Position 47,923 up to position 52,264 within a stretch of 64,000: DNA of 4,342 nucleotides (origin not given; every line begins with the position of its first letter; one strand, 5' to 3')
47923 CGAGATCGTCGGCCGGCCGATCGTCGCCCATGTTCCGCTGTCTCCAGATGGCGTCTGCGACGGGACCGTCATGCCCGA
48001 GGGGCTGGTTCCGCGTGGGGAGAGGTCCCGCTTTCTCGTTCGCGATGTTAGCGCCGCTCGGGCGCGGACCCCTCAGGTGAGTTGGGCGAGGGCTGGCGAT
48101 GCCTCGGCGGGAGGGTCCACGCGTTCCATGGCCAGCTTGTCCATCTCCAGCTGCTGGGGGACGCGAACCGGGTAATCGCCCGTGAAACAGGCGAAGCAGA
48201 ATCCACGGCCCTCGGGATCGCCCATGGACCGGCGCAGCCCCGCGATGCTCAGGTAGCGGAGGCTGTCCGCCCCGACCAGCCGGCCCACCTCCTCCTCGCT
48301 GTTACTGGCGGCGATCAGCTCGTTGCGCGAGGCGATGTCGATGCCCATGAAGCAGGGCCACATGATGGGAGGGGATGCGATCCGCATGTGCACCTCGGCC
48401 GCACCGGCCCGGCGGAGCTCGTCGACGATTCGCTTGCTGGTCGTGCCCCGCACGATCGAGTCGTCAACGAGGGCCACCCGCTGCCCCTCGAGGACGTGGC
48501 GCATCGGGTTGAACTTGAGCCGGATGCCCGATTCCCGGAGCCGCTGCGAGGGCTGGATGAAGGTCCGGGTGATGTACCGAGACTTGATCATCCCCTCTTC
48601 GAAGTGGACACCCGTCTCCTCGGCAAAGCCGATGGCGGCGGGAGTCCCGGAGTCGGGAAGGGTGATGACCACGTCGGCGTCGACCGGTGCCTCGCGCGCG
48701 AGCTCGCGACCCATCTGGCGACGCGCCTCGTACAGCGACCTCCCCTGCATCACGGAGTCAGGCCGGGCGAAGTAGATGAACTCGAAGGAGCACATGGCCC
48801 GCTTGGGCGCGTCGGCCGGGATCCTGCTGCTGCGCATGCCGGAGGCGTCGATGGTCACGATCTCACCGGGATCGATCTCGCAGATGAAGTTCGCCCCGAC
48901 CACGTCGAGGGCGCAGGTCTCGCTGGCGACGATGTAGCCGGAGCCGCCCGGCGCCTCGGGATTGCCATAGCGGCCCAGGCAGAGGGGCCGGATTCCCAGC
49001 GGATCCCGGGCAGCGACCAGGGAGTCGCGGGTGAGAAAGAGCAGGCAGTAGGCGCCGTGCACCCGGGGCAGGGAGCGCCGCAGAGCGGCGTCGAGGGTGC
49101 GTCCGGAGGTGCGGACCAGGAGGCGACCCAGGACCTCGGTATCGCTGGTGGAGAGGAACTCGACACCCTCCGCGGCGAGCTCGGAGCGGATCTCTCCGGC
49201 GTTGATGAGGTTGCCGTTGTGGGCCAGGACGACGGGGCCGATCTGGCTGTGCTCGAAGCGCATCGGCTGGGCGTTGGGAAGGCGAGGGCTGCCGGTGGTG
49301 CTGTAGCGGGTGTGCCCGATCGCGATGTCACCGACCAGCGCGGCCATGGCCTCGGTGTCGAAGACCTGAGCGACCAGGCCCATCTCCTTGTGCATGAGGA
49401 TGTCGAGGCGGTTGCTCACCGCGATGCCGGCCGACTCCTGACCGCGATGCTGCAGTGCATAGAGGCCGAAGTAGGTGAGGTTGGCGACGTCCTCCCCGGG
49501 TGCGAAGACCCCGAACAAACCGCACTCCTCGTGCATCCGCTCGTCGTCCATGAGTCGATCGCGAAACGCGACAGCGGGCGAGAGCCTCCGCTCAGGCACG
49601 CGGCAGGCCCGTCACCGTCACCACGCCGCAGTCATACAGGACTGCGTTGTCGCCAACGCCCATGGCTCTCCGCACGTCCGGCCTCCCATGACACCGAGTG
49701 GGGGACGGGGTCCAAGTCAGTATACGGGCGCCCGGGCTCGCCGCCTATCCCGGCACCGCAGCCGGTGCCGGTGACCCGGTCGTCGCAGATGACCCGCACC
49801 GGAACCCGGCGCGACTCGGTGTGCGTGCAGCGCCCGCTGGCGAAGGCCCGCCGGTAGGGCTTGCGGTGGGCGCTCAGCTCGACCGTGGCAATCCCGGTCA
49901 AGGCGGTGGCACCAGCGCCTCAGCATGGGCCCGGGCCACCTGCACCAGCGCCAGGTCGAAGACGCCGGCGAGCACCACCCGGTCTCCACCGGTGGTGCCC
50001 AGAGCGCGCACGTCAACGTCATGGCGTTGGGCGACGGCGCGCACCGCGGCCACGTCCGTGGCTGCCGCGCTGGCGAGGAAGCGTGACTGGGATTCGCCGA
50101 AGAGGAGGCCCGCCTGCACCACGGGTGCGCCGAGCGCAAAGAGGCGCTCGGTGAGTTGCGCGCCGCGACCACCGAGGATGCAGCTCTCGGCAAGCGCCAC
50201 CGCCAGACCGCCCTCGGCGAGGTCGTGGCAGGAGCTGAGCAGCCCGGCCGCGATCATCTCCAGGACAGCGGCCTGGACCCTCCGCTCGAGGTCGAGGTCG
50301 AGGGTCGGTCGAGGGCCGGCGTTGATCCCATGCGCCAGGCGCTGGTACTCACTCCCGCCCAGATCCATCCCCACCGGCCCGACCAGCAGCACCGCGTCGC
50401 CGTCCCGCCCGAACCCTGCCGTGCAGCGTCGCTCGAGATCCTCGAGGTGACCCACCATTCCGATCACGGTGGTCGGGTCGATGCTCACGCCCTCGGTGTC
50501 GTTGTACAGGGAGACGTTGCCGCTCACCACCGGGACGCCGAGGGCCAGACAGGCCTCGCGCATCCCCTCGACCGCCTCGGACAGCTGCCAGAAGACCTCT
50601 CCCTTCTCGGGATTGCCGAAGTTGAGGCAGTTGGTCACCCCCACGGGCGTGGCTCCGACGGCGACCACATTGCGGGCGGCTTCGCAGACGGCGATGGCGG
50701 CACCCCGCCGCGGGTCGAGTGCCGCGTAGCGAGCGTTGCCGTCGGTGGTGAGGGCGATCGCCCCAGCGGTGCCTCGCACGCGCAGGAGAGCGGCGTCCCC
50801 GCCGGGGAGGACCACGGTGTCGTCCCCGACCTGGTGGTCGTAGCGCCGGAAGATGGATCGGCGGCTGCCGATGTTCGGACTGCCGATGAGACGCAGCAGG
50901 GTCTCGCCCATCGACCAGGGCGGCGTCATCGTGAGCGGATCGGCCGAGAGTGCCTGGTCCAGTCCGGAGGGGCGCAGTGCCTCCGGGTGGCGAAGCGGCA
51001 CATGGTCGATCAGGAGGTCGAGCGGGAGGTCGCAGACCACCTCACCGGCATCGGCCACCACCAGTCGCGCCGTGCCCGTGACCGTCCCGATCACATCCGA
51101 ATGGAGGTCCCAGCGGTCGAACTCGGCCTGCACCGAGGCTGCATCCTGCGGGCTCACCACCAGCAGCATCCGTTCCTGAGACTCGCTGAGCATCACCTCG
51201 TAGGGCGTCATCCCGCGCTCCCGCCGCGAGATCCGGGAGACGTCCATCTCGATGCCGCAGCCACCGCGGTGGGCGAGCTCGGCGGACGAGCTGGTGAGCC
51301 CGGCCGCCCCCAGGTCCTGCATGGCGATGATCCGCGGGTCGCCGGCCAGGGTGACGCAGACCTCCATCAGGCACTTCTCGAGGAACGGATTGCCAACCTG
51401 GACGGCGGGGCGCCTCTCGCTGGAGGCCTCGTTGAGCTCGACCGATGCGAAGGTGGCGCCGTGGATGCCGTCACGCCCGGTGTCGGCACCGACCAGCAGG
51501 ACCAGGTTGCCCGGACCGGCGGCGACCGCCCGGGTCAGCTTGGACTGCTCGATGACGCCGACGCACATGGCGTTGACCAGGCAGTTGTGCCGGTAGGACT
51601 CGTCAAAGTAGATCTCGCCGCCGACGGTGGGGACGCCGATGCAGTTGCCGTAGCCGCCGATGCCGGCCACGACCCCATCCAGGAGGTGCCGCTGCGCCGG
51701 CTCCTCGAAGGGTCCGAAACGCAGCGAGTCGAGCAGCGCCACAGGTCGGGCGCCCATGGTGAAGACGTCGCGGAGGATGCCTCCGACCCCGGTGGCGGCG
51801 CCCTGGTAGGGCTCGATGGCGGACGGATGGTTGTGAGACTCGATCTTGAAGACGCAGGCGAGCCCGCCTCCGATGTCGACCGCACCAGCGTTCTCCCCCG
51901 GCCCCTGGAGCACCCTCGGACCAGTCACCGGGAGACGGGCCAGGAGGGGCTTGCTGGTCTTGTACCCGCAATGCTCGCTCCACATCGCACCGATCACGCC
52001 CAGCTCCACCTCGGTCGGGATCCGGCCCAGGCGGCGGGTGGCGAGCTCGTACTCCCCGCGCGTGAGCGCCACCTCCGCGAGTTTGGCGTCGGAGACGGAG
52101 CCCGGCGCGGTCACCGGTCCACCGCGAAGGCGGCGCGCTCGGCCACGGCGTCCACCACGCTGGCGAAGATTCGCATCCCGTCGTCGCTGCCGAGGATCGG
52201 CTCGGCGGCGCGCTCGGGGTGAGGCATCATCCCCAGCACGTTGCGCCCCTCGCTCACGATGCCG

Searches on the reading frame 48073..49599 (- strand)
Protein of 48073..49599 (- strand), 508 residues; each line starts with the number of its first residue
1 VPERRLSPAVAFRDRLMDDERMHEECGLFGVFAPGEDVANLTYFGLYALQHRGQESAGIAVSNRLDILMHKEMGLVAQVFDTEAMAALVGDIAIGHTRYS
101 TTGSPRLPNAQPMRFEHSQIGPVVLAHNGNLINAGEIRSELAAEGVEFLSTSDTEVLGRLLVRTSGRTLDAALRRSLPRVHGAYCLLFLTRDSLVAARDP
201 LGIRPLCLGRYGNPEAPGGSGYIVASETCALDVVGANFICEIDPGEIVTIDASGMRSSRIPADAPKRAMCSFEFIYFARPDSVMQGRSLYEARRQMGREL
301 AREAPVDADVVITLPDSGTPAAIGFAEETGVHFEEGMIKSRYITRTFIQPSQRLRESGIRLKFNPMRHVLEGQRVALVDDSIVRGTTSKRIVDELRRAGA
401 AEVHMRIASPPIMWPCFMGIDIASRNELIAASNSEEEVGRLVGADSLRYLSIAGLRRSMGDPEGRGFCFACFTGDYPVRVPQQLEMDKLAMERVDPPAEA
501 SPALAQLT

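Call 36: search_protein_families(library=pfam, proteins=[window:48073-49599:-], max_evalue=0.00001)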
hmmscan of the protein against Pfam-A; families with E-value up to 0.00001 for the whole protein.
window:48073-49599:- (508 aa): 3 families
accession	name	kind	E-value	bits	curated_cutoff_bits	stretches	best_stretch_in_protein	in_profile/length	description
PF13522.11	GATase_6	-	1.1e-19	71.1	27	1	89-211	9-121/130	Glutamine amidotransferase domain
PF13537.11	GATase_7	-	9.8e-17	61.5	25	1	109-231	12-121/123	Glutamine amidotransferase domain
PF00156.33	Pribosyltran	-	2.3e-06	27.4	26.3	1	299-404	21-119/158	Phosphoribosyl transferase domain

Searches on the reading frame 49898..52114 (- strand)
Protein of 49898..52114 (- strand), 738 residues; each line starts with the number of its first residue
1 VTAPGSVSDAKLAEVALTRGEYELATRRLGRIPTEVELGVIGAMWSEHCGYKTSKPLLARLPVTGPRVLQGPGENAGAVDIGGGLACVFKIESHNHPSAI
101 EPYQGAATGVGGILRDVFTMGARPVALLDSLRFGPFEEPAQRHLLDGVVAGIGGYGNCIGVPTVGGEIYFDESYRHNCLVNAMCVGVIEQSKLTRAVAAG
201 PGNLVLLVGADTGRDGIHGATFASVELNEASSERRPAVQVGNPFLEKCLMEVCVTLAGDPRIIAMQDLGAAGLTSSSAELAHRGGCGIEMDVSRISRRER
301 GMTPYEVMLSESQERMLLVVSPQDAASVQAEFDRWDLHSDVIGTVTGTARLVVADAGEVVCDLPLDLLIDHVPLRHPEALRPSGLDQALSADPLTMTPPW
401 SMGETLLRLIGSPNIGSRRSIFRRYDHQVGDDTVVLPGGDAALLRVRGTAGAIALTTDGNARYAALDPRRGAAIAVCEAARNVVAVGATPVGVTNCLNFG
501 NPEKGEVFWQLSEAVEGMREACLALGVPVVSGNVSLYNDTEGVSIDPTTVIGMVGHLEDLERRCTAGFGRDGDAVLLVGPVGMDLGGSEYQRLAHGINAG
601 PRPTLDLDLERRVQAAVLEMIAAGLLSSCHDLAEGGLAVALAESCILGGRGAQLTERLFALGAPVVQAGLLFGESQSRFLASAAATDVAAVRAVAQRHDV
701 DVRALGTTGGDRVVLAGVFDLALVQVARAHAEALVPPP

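Call 36: search_protein_families(library=pfam, proteins=[window:49898-52114:-], max_evalue=0.00001)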
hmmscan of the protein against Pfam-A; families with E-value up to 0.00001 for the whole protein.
window:49898-52114:- (738 aa): 3 families
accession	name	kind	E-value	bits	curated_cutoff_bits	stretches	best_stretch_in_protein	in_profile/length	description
PF00586.29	AIRS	-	2.2e-53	179.8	24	2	73-188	1-112/112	AIR synthase related protein, N-terminal domain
PF02769.27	AIRS_C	-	2.1e-51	174.6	23.1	2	200-353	1-153/156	AIR synthase related protein, C-terminal domain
PF18072.6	FGAR-AT_linker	-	8.8e-11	42.6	26.6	1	13-52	8-50/50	Formylglycinamide ribonucleotide amidotransferase linker domain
